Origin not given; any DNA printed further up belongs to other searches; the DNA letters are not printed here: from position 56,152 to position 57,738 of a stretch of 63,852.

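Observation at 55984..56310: Second ydaO-type riboswitch with complete promoter-aptamer-terminator unit in front of glgC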

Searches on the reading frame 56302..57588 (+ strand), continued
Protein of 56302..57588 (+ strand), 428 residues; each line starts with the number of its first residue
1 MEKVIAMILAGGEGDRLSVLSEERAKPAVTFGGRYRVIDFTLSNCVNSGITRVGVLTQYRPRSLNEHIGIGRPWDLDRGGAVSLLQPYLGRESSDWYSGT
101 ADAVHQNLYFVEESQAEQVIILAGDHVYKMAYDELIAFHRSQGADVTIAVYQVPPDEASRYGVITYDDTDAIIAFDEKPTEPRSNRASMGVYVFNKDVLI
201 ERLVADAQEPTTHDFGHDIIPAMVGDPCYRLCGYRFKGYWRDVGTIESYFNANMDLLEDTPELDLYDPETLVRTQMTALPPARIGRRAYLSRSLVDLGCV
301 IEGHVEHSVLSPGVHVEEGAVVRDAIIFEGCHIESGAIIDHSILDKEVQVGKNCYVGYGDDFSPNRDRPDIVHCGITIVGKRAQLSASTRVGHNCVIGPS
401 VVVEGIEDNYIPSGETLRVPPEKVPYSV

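Call 45: search_solved_structures(query=L005:2694-3986:+, max_evalue=0.00001)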
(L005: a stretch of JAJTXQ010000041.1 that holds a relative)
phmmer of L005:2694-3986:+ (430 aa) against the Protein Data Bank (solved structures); distinct sequences matched with E-value up to 0.00001: 17.
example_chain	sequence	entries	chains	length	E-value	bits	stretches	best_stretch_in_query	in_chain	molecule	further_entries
2x6q_A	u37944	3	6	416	1.2e-132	446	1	10-415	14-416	TREHALOSE-SYNTHASE TRET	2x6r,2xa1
2xa2_A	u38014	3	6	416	8.5e-132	443.3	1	10-415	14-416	TREHALOSE-SYNTHASE TRET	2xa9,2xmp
6zj4_AAA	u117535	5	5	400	5.5e-117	394.4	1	13-409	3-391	Trehalose phosphorylase/synthase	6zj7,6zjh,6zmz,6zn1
3c4q_A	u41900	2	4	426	1.9e-13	53.3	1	221-395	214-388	Predicted glycosyltransferases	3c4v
3c48_A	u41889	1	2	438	2e-13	53.1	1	221-395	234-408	Predicted glycosyltransferases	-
5d00_A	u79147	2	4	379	6.4e-12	48.2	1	219-413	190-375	N-acetyl-alpha-D-glucosaminyl L-malate synthase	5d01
6tvp_A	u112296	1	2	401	9.4e-10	41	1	218-414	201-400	Alpha-maltose-1-phosphate synthase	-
2jjm_A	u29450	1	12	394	2e-09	40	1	219-411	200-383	GLYCOSYL TRANSFERASE, GROUP 1 FAMILY PROTEIN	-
3mbo_A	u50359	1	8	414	2.3e-09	39.8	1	219-411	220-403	Glycosyltransferase, group 1 family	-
6kih_A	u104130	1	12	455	5.2e-09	38.6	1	224-417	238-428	Tll1590 protein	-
2f9f_A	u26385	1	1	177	1.4e-07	33.9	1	309-381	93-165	first mannosyl transferase (wbaZ-1)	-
8x3q_C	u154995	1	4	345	6.2e-07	31.8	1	318-410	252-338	Glycosyl transferase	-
7fg9_A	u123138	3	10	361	6.5e-07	31.7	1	318-410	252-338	Glycosyl transferase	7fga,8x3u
4rbn_A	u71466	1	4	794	7.7e-07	31.4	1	221-400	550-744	Sucrose synthase:Glycosyl transferases group 1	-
6n1x_A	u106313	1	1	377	2.6e-06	29.7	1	219-377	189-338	Glycosyltransferase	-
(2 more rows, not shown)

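Call 46: search_solved_structures(query=L005:1452-2693:+, max_evalue=0.00001)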
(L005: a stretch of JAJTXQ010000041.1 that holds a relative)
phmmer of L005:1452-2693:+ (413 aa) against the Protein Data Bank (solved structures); distinct sequences matched with E-value up to 0.00001: 6.
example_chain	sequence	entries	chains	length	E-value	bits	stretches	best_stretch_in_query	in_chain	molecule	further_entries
2x6q_A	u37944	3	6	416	1.8e-80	274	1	8-408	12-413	TREHALOSE-SYNTHASE TRET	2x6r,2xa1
2xa2_A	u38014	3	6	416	3.4e-80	273.1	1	8-408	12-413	TREHALOSE-SYNTHASE TRET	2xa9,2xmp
6zj4_AAA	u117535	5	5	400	1.1e-79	271.4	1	16-405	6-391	Trehalose phosphorylase/synthase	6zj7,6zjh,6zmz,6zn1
6kih_A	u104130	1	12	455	2.4e-09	39.8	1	226-393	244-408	Tll1590 protein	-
6tvp_A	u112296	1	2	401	6.4e-08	35.1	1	208-398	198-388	Alpha-maltose-1-phosphate synthase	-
3c4q_A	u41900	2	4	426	9.4e-06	27.9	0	222-378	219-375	Predicted glycosyltransferases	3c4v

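Call 47: find_related_loci(query=window:56302-57588:+, collection=metagenome_contigs, flank=3500)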
Query window:56302-57588:+ (428 aa) in metagenome_contigs; peptide patterns used: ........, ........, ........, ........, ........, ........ (x = any residue, [..] = any of these).
167 stretches matched a pattern; 108 encode a relative of the query (tblastn E <= 1e-3); the best 80 are kept; 80 distinct loci.
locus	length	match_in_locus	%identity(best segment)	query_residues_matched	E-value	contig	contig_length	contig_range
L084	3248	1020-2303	98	1-428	0e+0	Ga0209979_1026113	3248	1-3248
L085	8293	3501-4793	69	1-428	0e+0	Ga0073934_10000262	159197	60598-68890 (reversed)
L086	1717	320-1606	67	1-428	0e+0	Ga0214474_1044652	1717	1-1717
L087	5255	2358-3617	69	1-418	0e+0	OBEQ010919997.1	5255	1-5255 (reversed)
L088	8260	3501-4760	69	1-418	0e+0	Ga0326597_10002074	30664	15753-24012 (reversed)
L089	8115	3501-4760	68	1-418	0e+0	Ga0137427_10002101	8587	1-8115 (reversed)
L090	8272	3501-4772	65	1-422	0e+0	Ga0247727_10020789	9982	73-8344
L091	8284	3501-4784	68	1-428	0e+0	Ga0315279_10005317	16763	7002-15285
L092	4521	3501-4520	71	1-340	3e-166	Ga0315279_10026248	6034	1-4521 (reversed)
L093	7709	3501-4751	57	1-418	2e-160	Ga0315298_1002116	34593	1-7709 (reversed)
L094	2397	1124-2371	55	1-417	1e-171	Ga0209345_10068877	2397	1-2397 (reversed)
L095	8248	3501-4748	56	1-417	5e-159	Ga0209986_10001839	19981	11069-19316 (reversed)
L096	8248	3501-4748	56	1-417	6e-159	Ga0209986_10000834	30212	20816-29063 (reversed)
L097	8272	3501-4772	57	1-425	9e-158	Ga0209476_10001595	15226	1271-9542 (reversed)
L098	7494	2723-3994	57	1-425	3e-157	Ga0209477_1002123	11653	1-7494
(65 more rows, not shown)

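Call 64: search_protein_families(library=pfam, proteins=[L002:5397-7076:+, L011:5301-7211:+, L013:5325-7190:+, L011:7362-7859:+, L002:7120-8481:+], max_evalue=0.0001)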
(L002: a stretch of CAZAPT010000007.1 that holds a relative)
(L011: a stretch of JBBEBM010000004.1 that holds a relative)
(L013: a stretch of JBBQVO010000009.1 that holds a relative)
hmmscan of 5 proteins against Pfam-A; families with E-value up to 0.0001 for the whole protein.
L002:5397-7076:+ (559 aa): 2 families
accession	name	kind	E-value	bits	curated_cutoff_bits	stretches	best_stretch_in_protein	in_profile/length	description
PF03065.20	Glyco_hydro_57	-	2.4e-31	109.6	21.2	1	7-424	1-291/291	Glycosyl hydrolase family 57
PF09210.16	BE_C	-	6.5e-26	91.1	25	1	460-544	17-101/101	1,4-alpha-glucan branching enzyme, C-terminal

L011:5301-7211:+ (636 aa): 1 family
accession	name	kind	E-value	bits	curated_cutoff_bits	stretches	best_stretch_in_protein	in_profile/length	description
PF03065.20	Glyco_hydro_57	-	8.9e-07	28.9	21.2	1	9-214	1-207/291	Glycosyl hydrolase family 57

L013:5325-7190:+ (621 aa): 2 families
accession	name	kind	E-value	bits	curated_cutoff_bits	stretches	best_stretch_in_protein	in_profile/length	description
PF03065.20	Glyco_hydro_57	-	4.9e-32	111.8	21.2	1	28-445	1-291/291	Glycosyl hydrolase family 57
PF09210.16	BE_C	-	4.9e-26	91.5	25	1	526-602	25-101/101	1,4-alpha-glucan branching enzyme, C-terminal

L011:7362-7859:+ (165 aa): 0 families

L002:7120-8481:+ (453 aa): 1 family
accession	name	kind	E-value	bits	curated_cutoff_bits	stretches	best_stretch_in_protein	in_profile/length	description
PF03065.20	Glyco_hydro_57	-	1.5e-30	107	21.2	1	37-262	34-266/291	Glycosyl hydrolase family 57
